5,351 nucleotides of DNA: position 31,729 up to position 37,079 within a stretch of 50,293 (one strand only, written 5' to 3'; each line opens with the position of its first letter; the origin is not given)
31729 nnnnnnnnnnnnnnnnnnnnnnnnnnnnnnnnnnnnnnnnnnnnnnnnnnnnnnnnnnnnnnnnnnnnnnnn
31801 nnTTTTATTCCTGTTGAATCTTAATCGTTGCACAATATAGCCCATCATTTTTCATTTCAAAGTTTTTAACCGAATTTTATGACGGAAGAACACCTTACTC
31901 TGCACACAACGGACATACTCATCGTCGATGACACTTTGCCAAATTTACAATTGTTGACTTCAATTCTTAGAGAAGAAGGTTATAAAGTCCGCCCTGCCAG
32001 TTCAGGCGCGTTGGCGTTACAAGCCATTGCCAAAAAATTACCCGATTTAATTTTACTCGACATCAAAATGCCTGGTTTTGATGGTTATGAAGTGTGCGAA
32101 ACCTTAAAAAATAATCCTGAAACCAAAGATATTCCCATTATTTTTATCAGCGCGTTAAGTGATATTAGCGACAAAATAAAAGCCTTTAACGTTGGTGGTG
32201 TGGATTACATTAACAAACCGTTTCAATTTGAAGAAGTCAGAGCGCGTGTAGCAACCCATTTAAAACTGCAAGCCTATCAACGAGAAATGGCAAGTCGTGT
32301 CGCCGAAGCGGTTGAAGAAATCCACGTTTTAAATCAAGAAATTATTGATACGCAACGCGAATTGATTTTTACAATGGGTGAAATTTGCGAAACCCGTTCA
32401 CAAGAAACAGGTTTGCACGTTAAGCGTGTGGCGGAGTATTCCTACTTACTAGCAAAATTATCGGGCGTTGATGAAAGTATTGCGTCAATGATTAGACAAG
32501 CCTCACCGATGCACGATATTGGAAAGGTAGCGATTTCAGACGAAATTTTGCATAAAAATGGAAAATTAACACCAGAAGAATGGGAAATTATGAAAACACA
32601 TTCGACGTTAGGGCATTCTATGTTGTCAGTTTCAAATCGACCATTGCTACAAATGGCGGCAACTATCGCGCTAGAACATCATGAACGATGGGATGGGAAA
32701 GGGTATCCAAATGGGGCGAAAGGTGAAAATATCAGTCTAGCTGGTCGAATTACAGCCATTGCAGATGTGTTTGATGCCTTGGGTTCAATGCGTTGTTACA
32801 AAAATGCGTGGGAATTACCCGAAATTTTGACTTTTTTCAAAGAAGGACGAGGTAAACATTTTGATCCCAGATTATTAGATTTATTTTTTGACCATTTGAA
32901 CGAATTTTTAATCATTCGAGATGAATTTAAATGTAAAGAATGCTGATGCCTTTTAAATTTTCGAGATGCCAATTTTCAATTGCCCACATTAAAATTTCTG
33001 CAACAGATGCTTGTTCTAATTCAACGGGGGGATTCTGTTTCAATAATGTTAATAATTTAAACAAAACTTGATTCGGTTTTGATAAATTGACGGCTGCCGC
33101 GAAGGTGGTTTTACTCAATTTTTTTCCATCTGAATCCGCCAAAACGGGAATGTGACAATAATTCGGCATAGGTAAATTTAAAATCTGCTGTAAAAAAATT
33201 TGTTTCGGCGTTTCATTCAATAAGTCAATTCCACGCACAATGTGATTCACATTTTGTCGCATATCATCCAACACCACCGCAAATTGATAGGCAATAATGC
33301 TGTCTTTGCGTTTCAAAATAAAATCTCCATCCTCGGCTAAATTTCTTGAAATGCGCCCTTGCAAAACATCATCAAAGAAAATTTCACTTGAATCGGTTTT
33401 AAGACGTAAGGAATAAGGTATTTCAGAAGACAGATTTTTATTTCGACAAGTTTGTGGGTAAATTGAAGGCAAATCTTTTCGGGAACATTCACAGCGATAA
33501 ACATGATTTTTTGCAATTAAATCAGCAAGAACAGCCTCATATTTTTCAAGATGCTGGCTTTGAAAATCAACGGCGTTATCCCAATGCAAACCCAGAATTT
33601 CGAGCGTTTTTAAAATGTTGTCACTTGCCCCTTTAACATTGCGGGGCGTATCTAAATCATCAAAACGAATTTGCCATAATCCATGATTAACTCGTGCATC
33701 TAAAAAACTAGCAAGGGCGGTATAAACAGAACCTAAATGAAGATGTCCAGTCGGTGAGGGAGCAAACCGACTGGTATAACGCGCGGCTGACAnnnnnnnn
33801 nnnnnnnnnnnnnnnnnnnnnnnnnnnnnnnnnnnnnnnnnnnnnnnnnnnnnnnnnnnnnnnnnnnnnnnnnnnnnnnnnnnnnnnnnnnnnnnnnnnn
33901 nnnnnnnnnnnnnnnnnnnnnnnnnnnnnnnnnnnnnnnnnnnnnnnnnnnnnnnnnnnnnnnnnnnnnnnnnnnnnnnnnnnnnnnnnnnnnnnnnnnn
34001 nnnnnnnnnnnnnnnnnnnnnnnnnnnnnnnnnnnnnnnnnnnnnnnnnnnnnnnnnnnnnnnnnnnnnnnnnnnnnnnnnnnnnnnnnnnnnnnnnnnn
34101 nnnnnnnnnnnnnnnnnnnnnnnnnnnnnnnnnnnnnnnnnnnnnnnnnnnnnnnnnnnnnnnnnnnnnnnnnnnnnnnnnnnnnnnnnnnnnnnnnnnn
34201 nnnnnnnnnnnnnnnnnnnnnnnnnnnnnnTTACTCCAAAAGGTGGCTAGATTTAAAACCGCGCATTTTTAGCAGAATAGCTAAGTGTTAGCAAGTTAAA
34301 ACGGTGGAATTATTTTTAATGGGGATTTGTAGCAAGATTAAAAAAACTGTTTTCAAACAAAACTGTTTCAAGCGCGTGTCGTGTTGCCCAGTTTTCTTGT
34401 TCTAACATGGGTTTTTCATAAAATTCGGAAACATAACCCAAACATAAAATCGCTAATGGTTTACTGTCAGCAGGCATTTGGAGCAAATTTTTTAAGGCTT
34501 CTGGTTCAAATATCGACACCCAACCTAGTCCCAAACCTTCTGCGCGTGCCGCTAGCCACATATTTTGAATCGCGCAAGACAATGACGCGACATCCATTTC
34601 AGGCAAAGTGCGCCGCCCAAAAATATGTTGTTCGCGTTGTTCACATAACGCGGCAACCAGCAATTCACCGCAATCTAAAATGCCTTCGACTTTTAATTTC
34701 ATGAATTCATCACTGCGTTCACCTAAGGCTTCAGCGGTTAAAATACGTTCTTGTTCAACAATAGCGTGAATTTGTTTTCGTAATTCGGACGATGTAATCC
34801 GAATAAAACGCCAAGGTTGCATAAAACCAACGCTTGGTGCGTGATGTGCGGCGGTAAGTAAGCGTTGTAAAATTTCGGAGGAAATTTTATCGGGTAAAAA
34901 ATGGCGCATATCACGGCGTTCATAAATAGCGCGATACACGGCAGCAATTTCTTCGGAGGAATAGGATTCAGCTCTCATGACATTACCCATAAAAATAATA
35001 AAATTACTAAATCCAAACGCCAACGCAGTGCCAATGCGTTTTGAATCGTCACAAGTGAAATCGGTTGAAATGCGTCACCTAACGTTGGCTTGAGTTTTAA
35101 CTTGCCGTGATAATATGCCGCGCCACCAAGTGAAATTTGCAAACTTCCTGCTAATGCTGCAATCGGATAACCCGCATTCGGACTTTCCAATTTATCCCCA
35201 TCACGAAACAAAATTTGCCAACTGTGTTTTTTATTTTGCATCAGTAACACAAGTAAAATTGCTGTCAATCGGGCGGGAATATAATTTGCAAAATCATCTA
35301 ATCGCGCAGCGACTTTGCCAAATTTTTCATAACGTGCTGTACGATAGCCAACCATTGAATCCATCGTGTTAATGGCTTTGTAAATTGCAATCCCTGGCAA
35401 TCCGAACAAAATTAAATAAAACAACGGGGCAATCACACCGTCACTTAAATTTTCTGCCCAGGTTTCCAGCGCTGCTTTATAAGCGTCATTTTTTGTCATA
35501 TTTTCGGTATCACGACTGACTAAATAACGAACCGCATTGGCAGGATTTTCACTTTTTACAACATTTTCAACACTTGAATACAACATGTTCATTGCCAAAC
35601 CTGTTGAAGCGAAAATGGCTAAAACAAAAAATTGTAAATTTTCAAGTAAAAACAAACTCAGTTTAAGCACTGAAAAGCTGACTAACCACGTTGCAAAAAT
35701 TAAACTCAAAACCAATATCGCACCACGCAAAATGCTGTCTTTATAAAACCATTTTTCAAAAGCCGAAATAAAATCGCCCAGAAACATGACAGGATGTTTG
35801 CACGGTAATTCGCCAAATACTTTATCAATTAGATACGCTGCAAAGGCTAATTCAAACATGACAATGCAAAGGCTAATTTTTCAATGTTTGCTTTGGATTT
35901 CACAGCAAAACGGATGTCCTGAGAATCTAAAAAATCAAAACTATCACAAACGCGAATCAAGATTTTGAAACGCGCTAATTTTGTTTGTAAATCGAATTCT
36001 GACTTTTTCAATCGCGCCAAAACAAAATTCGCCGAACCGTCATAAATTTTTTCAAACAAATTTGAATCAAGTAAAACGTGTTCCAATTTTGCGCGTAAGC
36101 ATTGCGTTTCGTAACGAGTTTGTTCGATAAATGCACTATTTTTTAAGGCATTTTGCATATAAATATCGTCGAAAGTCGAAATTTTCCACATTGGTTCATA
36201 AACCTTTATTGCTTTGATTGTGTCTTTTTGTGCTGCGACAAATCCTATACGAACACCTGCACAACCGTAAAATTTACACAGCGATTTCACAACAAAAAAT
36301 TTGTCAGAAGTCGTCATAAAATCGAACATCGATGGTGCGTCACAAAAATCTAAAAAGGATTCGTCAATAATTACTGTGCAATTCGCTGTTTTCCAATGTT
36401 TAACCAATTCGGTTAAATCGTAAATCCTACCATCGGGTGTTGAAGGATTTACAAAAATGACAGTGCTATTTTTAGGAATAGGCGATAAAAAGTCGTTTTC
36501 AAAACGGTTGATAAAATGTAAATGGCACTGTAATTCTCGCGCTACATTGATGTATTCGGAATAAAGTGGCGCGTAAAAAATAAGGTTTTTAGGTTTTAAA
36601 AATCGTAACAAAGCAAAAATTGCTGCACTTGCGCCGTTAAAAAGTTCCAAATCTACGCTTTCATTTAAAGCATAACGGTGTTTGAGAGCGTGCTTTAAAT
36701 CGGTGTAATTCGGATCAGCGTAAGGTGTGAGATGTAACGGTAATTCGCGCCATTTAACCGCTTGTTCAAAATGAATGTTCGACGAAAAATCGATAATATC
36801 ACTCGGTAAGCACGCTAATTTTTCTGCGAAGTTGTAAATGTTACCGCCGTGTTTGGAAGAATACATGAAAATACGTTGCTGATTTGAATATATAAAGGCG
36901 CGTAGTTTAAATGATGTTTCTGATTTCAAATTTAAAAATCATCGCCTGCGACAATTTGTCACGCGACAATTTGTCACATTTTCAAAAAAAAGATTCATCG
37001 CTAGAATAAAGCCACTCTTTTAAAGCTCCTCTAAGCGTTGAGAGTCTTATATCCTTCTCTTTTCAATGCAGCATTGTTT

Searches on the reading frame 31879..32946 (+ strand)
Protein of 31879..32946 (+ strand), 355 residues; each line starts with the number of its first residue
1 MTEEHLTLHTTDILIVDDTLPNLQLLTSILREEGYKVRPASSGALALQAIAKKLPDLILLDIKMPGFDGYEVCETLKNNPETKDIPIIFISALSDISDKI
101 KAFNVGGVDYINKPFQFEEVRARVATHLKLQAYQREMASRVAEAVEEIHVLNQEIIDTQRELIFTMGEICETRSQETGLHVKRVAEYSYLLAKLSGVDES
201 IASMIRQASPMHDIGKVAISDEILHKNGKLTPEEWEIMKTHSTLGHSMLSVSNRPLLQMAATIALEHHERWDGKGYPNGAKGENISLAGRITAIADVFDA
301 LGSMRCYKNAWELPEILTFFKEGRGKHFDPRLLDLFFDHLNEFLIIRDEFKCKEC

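Call 42: search_protein_families(library=pfam, proteins=[window:31879-32946:+], max_evalue=0.001)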
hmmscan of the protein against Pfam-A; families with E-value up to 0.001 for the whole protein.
window:31879-32946:+ (355 aa): 3 families
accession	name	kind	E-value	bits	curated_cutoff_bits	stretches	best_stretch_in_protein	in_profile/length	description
PF13487.12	HD_5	-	3.5e-31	108.7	27.2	1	169-332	6-170/170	HD domain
PF00072.30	Response_reg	-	2.1e-29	102.4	30.2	1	13-124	1-110/111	Response regulator receiver domain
PF01966.28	HD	-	2.6e-17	63.6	22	1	180-300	4-115/116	HD domain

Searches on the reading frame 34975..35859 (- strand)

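Call 42: search_protein_families(library=pfam, proteins=[window:34975-35859:-], max_evalue=0.001)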
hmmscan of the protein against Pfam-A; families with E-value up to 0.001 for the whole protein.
window:34975-35859:- (294 aa): 1 family
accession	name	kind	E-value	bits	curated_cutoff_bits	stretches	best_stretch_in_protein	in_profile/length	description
PF03186.18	CobD_Cbib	-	1.9e-87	293.6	34.4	1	6-278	2-281/282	CobD/Cbib protein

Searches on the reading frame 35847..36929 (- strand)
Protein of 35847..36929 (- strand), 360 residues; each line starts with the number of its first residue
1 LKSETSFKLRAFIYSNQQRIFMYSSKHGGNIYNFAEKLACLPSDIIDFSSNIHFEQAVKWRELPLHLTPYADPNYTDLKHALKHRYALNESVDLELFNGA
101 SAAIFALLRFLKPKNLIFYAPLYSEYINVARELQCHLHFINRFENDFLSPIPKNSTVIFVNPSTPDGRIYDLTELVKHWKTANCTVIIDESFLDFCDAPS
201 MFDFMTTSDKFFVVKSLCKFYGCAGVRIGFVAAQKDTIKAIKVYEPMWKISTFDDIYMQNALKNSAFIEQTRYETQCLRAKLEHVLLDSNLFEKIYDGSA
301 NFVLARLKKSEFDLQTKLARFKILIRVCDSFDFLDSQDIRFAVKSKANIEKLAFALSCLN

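Call 42: search_protein_families(library=pfam, proteins=[window:35847-36929:-], max_evalue=0.001)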
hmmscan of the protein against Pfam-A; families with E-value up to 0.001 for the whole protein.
window:35847-36929:- (360 aa): 2 families
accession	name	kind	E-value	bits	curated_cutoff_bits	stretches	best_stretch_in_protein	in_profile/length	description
PF00155.27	Aminotran_1_2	-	1.7e-24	87.2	19.7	1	70-354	38-359/361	Aminotransferase class I and II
PF01053.26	Cys_Met_Meta_PP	-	0.00084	18.4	27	0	96-193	72-177/381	Cys/Met metabolism PLP-dependent enzyme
